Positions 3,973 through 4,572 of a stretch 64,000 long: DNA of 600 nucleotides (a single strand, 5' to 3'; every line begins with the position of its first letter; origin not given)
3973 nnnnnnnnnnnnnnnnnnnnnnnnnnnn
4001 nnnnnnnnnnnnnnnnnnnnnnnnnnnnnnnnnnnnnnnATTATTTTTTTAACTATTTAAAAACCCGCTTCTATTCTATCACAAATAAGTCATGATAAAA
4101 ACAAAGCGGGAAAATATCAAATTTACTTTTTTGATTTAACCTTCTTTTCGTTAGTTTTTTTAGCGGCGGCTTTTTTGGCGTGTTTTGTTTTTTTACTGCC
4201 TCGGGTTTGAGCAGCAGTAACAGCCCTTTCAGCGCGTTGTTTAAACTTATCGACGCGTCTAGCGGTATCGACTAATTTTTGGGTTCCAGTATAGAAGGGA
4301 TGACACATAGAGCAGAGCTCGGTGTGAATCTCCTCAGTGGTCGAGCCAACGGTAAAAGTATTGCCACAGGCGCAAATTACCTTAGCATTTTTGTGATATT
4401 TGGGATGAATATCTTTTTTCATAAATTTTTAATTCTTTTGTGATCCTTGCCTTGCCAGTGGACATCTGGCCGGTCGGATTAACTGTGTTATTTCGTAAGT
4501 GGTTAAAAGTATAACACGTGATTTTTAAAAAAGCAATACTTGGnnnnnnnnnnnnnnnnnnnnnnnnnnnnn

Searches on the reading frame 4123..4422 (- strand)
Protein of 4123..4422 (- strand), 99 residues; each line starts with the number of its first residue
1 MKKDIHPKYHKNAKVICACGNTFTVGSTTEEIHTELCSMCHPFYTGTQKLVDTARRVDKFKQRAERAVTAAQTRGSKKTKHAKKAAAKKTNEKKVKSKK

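Call 56: search_protein_families(library=pfam, proteins=[window:4123-4422:-], max_evalue=0.001)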
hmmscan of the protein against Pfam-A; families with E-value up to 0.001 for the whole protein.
window:4123-4422:- (99 aa): 1 family
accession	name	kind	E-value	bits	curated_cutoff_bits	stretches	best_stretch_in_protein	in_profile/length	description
PF01197.23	Ribosomal_L31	-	1.8e-28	99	27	1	1-63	1-63/65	Ribosomal protein L31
